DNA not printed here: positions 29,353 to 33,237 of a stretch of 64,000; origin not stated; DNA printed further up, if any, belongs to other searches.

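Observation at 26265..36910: Three consecutive T9SS cargo genes: an M60-like putative mucinase plus two giant discoidin/ricin-module proteins, a candidate SusCD-independent host-glycoprotein attack locus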

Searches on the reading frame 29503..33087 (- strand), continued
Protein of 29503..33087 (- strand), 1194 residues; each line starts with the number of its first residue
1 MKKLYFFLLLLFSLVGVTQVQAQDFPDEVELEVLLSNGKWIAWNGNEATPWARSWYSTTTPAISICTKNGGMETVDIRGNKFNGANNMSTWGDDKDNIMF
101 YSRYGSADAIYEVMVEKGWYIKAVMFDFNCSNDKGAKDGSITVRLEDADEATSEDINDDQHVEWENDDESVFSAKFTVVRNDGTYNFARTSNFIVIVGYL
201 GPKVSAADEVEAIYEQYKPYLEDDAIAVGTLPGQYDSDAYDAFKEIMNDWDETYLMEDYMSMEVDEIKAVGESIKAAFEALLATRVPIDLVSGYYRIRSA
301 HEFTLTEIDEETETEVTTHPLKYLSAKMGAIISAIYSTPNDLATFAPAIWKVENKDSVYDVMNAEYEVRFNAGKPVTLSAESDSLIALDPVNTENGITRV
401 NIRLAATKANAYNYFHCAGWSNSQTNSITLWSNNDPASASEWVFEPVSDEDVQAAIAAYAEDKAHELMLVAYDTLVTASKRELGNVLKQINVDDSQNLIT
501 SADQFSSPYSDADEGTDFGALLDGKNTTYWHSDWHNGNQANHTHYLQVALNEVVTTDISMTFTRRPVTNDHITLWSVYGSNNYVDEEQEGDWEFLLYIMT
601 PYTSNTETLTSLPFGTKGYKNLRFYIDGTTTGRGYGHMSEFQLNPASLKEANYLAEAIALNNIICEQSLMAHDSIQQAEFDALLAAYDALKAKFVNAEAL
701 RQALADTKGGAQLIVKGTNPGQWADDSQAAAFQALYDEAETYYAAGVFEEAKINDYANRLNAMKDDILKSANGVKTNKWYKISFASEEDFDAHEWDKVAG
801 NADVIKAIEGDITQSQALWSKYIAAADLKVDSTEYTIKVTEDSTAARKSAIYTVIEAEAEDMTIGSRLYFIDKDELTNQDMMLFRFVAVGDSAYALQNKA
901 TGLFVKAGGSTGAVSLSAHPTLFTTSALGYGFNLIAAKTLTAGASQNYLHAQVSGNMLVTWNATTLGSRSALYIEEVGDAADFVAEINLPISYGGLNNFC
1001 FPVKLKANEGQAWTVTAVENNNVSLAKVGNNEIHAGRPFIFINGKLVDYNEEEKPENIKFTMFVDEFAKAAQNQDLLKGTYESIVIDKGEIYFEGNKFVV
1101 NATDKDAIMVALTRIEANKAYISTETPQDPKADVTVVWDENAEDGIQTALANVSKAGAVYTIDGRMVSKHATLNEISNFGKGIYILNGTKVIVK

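Call 46: predict_structure(alignment_id=A1)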
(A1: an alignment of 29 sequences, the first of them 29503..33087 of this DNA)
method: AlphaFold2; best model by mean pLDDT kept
length: 1194 residues; sequences in the alignment: 29
mean_pLDDT: 86.0   pTM: 0.51
mean pLDDT of the five models: 86.0, 85.4, 83.9, 83.9, 81.8
residues with pLDDT >= 90: 515; 70-90: 602; 50-70: 53; < 50: 24
segments of 3 or more residues with pLDDT < 50: 1-24
pLDDT, mean of each block of 10 residues (from residue 1): 44 37 57 87 77 87 87 85 87 85 75 89 93 85 86 91 88 91 87 90 82 87 82 90 92 87 87 91 88 94 81 79 89 90 92 91 93 83 91 86 88 85 82 72 93 90 87 88 79 87 88 71 84 86 91 87 87 91 62 87 80 88 91 89 83 82 88 89 91 83 89 91 91 94 83 93 92 93 94 87 89 92 95 89 86 92 94 93 90 88 91 92 92 90 81 93 88 93 88 93 90 88 87 91 90 90 84 89 90 91 79 90 85 82 68 73 81 77 80 75
secondary structure, 60 per line:
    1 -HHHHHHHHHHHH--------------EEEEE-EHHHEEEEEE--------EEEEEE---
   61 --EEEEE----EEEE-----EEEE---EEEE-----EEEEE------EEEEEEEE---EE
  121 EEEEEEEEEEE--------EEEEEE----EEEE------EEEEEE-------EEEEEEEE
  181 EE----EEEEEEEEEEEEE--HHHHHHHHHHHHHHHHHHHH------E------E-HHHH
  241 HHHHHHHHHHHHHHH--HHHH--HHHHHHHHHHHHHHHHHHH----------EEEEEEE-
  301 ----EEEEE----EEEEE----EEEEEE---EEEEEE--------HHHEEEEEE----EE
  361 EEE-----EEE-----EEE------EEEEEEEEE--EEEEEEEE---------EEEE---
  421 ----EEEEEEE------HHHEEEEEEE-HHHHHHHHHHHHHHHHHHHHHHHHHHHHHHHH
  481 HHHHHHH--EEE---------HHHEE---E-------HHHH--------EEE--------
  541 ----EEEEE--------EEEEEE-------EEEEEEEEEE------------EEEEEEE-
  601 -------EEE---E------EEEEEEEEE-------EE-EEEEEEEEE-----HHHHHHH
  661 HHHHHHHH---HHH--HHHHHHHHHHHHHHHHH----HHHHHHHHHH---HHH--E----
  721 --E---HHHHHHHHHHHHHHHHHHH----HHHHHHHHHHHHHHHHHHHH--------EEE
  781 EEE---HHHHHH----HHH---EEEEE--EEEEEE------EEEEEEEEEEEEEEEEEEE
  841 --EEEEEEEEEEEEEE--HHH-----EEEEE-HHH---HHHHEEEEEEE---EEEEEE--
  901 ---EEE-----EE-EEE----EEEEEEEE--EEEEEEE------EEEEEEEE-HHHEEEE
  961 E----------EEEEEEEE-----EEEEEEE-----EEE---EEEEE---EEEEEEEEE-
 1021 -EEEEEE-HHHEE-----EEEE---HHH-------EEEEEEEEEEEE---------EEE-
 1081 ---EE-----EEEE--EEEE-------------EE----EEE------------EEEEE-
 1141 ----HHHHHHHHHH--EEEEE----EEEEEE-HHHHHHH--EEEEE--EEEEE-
elements in order (helices of 4 or more, strands of 3 or more residues): H2-13 E28-32 E38-43 E52-57 E63-67 E72-75 E81-84 E88-91 E97-101 E108-115 E119-131 E140-145 E150-153 E160-165 E173-182 E187-199 H202-221 H237-255 H258-261 H264-282 E293-299 E305-309 E314-318 E323-328 E332-337 E349-354 E359-363 E369-371 E377-379 E386-394 E397-404 E414-417 E425-431 E441-447 H449-487 E490-492 H518-521 E530-532 E545-549 E558-563 E571-580 E593-599 E608-610 E621-629 E640-648 H654-668 H677-693 H698-707 H727-745 H750-769 E778-783 H787-792 E803-807 E810-815 E822-840 E843-856 E867-871 H879-882 E883-889 E893-898 E904-906 E915-917 E922-929 E932-938 E945-952 E957-961 E972-979 E985-991 E997-999 E1003-1007 E1011-1019 E1022-1027 E1039-1042 E1056-1067 E1077-1079 E1091-1094 E1097-1100 E1120-1122 E1135-1139 H1145-1154 E1157-1161 E1166-1171 H1173-1179 E1182-1186 E1189-1193
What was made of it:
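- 29503..33087 (-): Gene B: a 1194-aa giant multi-lectin protein, paralog of A. AlphaFold2 model with mean pLDDT 86 (call 46).
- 31747..32211 (-): Gene B, beta-trefoil-like domain 1 (aa 293-447), homologous to the second N-terminal lectin domain of the M60 protein. All-beta segment in the model (call 46).
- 30151..30756 (-): Gene B, beta-trefoil-like domain 2 with a long hairpin insertion (aa 778-979). Model in call 46.
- High-confidence model of alternating beta domains and helical bundles (call 46).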

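Call 48: search_protein_families(library=pfam, proteins=[L062:1281-2393:-, L062:2418-3971:-, L062:4009-4893:-, L062:4945-6402:-, L062:6432-7373:-, L062:13449-17552:+, L054:13591-17172:+, L029:14835-19595:+, L056:10108-13062:+, L081:12611-14473:+], max_evalue=0.001)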
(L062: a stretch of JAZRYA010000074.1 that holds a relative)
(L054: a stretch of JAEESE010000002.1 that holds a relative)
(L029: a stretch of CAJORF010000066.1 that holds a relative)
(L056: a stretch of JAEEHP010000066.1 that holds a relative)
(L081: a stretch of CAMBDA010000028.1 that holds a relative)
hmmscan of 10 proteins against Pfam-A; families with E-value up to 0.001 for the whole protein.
L062:1281-2393:- (370 aa): 1 family
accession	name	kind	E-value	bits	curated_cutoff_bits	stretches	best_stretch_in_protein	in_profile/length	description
PF19841.4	GldN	-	7.3e-55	186.5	23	1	57-291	2-227/228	Gliding motility associated protein GldN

L062:2418-3971:- (517 aa): 4 families
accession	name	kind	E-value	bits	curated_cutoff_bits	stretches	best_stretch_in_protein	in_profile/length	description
PF12081.13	GldM_1st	-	4.1e-65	219.9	25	1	34-222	1-194/194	GldM N-terminal domain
PF12080.14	GldM_4th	-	7.2e-36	123.7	24.6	1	406-517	1-114/114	GldM C-terminal domain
PF21601.3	GldM_2nd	-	1.8e-31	108.9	24.4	1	224-319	1-98/98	GldM second domain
PF21602.3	GldM_3rd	-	7e-31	106.8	25.2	1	321-403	1-82/82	GldM third domain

L062:4009-4893:- (294 aa): 2 families
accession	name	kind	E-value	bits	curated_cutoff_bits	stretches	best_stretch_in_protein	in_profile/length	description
PF22827.1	GldL_N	-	5.5e-20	71.8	24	1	27-76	1-50/62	GldL N-terminal domain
PF04108.17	ATG17_like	-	0.00058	19.9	43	1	171-275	202-301/355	Autophagy protein ATG17-like domain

L062:4945-6402:- (485 aa): 1 family
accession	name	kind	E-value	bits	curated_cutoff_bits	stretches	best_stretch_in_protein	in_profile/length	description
PF03781.23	FGE-sulfatase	-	3e-48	165.1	23.3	2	262-474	62-255/255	Sulfatase-modifying factor enzyme 1-like domain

L062:6432-7373:- (313 aa): 1 family
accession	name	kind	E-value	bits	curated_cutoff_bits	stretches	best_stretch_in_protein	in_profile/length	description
PF11751.14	PorP_SprF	-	3.3e-52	178.2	22.3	1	18-293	2-273/273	Type IX secretion system membrane protein PorP/SprF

L062:13449-17552:+ (1367 aa): 3 families
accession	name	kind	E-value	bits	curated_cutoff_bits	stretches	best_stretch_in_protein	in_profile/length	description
PF13402.12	Peptidase_M60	-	1.4e-15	58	25.8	1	527-687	100-275/275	Peptidase M60, enhancin and enhancin-like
PF18630.7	Peptidase_M60_C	-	3.4e-09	37.3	26.2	1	790-849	2-63/65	Peptidase M60 C-terminal domain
PF14200.12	RicinB_lectin_2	-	0.00021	22.4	25.6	1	972-1038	2-67/89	Ricin-type beta-trefoil lectin domain-like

L054:13591-17172:+ (1193 aa): 3 families
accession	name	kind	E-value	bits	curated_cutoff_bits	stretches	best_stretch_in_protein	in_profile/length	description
PF00728.28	Glyco_hydro_20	-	6e-101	338.7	22.3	1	321-676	2-346/348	Glycosyl hydrolase family 20, catalytic domain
PF02838.20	Glyco_hydro_20b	-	3.5e-19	70.2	26.1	1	170-317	2-124/124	Glycosyl hydrolase family 20, domain 2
PF14200.12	RicinB_lectin_2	-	1.9e-12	48.2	25.6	1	1010-1071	12-76/89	Ricin-type beta-trefoil lectin domain-like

L029:14835-19595:+ (1586 aa): 9 families
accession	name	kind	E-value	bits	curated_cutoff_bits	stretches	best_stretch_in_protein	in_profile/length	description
PF01640.23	Peptidase_C10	-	3.1e-61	207.5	26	1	151-348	1-194/194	Peptidase C10 family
PF13306.12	LRR_5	-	1.2e-60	203.5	27.7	4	443-570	1-122/127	BspA type Leucine rich repeat region (6 copies)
PF13734.11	Inhibitor_I69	-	1.3e-22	80.5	25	1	21-123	1-98/98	Spi protease inhibitor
PF18676.6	MBG_2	-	2.4e-19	70.1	25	2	1461-1537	1-72/72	MBG domain (YGX type)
PF13855.12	LRR_8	-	8.3e-19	67.5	27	2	441-484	12-56/61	Leucine rich repeat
PF23952.1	LRR_EndoS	-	1.1e-08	35.7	27.9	1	861-957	13-110/116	Endo-beta-N-acetylglucosaminidase EndoS LRR domain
PF13529.12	Peptidase_C39_2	-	1.8e-06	29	24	0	268-335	59-138/143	Peptidase_C39 like family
PF13499.12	EF-hand_7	-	0.00037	21.2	30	0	397-414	44-61/67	EF-hand domain pair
PF12799.13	LRR_4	-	0.00049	20.7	27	0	879-899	9-29/44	Leucine Rich repeats (2 copies)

L056:10108-13062:+ (984 aa): 5 families
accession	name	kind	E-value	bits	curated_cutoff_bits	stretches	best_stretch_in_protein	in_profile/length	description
PF03663.20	Glyco_hydro_76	-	3.6e-33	116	25.9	1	188-531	8-355/366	Glycosyl hydrolase family 76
PF14200.12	RicinB_lectin_2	-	2.1e-08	35.2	25.6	1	39-119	11-88/89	Ricin-type beta-trefoil lectin domain-like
PF07470.19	Glyco_hydro_88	-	5.6e-07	29.3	26.6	1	193-324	49-180/352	Glycosyl Hydrolase Family 88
PF06662.19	C5-epim_C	-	1.1e-06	28.7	23.3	0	219-269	31-81/188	D-glucuronyl C5-epimerase C-terminus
PF07944.18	Beta-AFase-like_GH127_cat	-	2.6e-05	23.8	24.9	0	389-435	109-158/376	Beta-L-arabinofuranosidase, GH127 catalytic domain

L081:12611-14473:+ (620 aa): 4 families
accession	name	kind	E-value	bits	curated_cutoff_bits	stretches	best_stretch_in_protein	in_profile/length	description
PF00703.27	Glyco_hydro_2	-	7.7e-15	56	23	1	206-295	8-109/109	Glycosyl hydrolases family 2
PF02837.24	Glyco_hydro_2_N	-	2.2e-13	50.9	28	1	38-162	4-141/169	Glycosyl hydrolases family 2, sugar binding domain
PF02836.23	Glyco_hydro_2_C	-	5.1e-12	46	21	1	332-475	35-172/302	Glycosyl hydrolases family 2, TIM barrel domain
PF22666.2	Glyco_hydro_2_N2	-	8.6e-06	26.3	27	1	87-171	48-132/167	Glycosyl hydrolase 2 galactose-binding domain-like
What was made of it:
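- On T9SS type A cargo (PF18962 / TIGR04183 C-terminal domain): Related genomes encode proteins matching the GldN, GldM and GldL Pfam families, PorP/SprF, and a GldK/PorK-like FGE-sulfatase-domain protein next to a giant (L062, call 48).
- On Ricin-type beta-trefoil lectin (RicinB_lectin_2 / CBM13-like): Partner enzymes in L054 and L056 carry RicinB_lectin_2 above threshold (call 48).
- T9SS core genes exist in this lineage (GldN, GldM and GldL families, PorP/SprF, and a PorK-like FGE-sulfatase-domain protein, all in L062; call 48).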

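Call 49: fold_search(model_id=the predicted structure, library=pdb)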
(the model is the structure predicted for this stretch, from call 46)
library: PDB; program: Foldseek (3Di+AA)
matches with E <= 10: 1533; with E <= 0.001: 183
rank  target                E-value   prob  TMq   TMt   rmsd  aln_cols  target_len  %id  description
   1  8w7n                  2.1e-10  1.00  0.08  0.09  21.7       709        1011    9  Crystal structure of the in-cell Cry1Aa purified from Bacillus thuringiensis (released 2024-03-06)
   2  4w8j                  3.1e-10  1.00  0.09  0.10  21.5       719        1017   11  Structure of the full-length insecticidal protein Cry1Ac reveals intriguing details of toxin packaging into in vivo form (released 2014-09-17)
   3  9qxq                  7.6e-10  1.00  0.09  0.09  23.8       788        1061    9  native structure of full-length pesticidal protein Cry1Ca18 at pH9, from crystals formed in vivo (released 2026-02-11)
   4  9h99                  1.0e-09  1.00  0.09  0.09  23.9       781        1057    9  Native structure of the full-length pesticidal protein Cry1Ca18 at pH7, from crystals formed in vivo (released 2025-11-12)
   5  9h9a                  1.4e-09  1.00  0.08  0.08  24.6       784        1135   10  native structure of the full-length pesticidal protein Cry8Ba2, from crystals formed in vivo (form 1) (released 2025-12-03)
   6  7jfs                  7.0e-08  1.00  0.10  0.12  35.1       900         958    9  The structure of the CBM32-1, CBM32-2, and M60 catalytic domains from Clostridium perfringens ZmpB (released 2021-02-03)
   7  7jnd                  2.0e-07  1.00  0.09  0.24  29.5       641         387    8  The structure of CBM32-1 and CBM32-2 domains from Clostridium perfringens ZmpB (released 2021-02-03)
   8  7jnb                  6.1e-07  1.00  0.10  0.27  30.3       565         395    9  The structure of CBM32-1 and CBM32-2 domains from Clostridium perfringens ZmpB in complex with GalNAc (released 2021-02-03)
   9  1eut                  8.6e-07  1.00  0.10  0.19  27.5       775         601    9  SIALIDASE, LARGE 68KD FORM, COMPLEXED WITH GALACTOSE (released 1997-01-11)
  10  9d9z_B                1.7e-06  1.00  0.09  0.03  28.6       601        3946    9  Structure of human UBR4-KCMF1-CaM E3 ligase complex (Silencing Factor of the Integrated stress response, SiFI) (released 2025-06-11)
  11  2qqo_B                2.2e-06  1.00  0.10  0.25  28.9       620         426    9  Crystal Structure of the a2b1b2 Domains from Human Neuropilin-2 (released 2007-11-20)
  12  9r85_A                2.9e-06  1.00  0.10  0.15  22.6       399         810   10  Cryo-EM structure of the E3 ligase HECTD3 conjugated to ubiquitin (released 2026-01-28)
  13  9d9z_A                3.5e-06  1.00  0.10  0.03  26.1       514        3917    8  Structure of human UBR4-KCMF1-CaM E3 ligase complex (Silencing Factor of the Integrated stress response, SiFI) (released 2025-06-11)
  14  5l9t_L                3.7e-06  1.00  0.10  0.60   4.6       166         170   13  Model of human Anaphase-promoting complex/Cyclosome (APC/C-CDH1) with E2 UBE2S poised for polyubiquitination where UBE (released 2016-10-26)
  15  2ber                  3.7e-06  1.00  0.10  0.19  22.6       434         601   10  Y370G Active Site Mutant of the Sialidase from Micromonospora viridifaciens in complex with beta-Neu5Ac (sialic acid). (released 2005-04-04)
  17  4a44                  5.2e-06  1.00  0.10  0.73   3.4       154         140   14  CpGH89CBM32-5, from Clostridium perfringens, in complex with the Tn Antigen (released 2012-04-04)
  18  2v72                  5.2e-06  1.00  0.10  0.67   4.1       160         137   17  The structure of the family 32 CBM from C. perfringens NanJ in complex with galactose (released 2007-08-21)
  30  4a41                  1.0e-05  1.00  0.10  0.74   3.7       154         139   14  CpGH89CBM32-5, from Clostridium perfringens, in complex with galactose (released 2012-04-04)
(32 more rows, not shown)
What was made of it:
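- On F5/8 type C (discoidin) / CBM32: The B model matches CBM32 structures 4a44, 4a41 and 2v72 with TM 0.67-0.74 on the target (call 49). Identity to characterised CBM32 modules is 14-17% (call 49).
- CBM32 structural matches, TM 0.67-0.74 on the target (call 49). The ligand specificity of the discoidin and trefoil modules is unknown (14-17% identity to characterised CBM32 modules; call 49).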

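Call 88: find_encoding_contigs(protein=P0031, flank=10000, max_places=3)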
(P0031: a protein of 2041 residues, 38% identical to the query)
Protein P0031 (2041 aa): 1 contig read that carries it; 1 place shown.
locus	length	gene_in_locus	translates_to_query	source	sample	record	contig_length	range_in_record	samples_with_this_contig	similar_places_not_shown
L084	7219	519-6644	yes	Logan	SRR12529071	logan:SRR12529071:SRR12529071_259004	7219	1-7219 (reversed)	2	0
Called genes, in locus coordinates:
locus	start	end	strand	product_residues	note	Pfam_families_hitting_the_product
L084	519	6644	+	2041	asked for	PF13306:LRR_5, PF13855:LRR_8 (faint), PF13306:LRR_5, PF00754:F5_F8_type_C (weak), PF13306:LRR_5, PF00404:Dockerin_1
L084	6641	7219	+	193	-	?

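Call 98: search_protein_representatives(alignment_id=A1)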
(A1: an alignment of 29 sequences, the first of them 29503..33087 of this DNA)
Query: 29 sequences, 1193 profile positions. Proteins with E-value up to 0.001 (for the whole library): 3747; up to 1e-10: 1401; up to 1e-30: 687. The best 150 are listed.
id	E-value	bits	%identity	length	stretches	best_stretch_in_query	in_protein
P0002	0.0e+00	1742.6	-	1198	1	1-1193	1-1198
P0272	0.0e+00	1593.7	-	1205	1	1-1193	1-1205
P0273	0.0e+00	1592.7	-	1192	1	6-1193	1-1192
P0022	0.0e+00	1512.3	-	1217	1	1-1193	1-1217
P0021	0.0e+00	1507.1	-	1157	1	1-1193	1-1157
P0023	0.0e+00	1400.4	-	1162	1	1-1193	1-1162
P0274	0.0e+00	1373.7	-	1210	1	2-1193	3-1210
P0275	0.0e+00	1372.1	-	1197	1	1-1193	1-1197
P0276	0.0e+00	1341.2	-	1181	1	1-1193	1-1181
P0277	0.0e+00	1340.4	-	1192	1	1-1193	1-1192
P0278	0.0e+00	1334.1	-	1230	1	1-1193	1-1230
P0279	0.0e+00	1322.7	-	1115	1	90-1193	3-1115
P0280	0.0e+00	1291.4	-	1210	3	196-1193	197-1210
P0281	0.0e+00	1289.5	-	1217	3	202-1193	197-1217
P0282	0.0e+00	1289.4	-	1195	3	194-1193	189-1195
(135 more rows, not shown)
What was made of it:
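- Tried and rejected: This was an artefact of the word prefilter: the exhaustive profile search found 687 clusters at E<=1e-30 (call 98).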
